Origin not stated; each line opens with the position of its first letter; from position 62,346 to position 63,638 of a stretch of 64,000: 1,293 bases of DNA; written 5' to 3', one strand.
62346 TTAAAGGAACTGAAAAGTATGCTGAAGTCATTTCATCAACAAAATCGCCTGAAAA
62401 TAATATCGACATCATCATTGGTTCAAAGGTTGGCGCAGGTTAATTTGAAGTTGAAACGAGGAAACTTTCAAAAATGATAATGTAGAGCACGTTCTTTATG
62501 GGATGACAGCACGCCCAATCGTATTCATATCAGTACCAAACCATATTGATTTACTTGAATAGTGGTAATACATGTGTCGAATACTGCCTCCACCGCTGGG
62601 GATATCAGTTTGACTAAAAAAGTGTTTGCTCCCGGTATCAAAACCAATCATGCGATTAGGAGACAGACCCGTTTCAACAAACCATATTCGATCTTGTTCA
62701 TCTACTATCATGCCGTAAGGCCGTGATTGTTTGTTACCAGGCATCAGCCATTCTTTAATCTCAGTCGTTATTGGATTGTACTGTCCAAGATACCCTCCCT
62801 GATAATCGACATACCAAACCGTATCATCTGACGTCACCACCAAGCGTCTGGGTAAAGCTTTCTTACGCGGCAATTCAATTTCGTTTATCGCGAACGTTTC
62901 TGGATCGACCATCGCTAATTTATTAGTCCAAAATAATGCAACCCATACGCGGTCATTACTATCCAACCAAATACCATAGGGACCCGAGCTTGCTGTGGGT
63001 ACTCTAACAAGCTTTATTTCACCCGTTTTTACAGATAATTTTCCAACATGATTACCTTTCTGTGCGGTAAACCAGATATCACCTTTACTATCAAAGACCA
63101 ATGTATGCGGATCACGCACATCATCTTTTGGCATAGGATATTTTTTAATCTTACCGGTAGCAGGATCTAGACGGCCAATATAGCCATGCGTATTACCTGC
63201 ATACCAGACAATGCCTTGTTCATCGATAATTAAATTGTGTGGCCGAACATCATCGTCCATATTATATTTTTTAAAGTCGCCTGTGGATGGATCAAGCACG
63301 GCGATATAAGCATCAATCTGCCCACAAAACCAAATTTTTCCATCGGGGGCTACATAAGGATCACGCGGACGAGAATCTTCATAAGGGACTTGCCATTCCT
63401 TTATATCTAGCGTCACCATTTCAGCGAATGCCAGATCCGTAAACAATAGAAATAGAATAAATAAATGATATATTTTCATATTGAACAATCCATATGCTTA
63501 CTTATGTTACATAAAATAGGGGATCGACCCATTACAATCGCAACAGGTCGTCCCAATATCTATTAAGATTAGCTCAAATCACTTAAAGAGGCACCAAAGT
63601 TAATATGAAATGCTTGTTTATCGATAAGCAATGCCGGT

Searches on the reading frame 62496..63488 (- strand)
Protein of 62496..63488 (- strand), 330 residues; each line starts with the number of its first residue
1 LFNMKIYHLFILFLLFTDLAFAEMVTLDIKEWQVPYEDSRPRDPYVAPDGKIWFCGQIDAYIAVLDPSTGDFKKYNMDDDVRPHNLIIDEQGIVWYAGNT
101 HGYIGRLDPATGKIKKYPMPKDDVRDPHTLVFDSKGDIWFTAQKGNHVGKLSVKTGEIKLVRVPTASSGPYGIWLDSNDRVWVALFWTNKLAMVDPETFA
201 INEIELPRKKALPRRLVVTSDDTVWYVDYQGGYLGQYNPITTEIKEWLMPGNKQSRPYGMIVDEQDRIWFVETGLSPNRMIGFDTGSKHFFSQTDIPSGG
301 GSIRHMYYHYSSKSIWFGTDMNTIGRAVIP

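Call 112: search_protein_families(library=pfam, proteins=[window:62496-63488:-], max_evalue=0.0001)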
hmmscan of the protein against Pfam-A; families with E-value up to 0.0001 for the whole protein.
window:62496-63488:- (330 aa): 4 families
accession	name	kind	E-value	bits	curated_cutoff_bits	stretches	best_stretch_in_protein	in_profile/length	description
PF24684.1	Vgb_lyase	-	1.5e-38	132.8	50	1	28-326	2-289/290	Virginiamycin B lyase family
PF08450.18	SGL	-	7.2e-13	49.1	26.3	0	161-209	177-225/246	SMP-30/Gluconolactonase/LRE-like region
PF16819.11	DUF5074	-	1.9e-06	27.6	27.2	0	47-83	190-229/353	Domain of unknown function (DUF5074)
PF07494.17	Reg_prop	-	5e-05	23.5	20.4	0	128-141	8-21/24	Two component regulator propeller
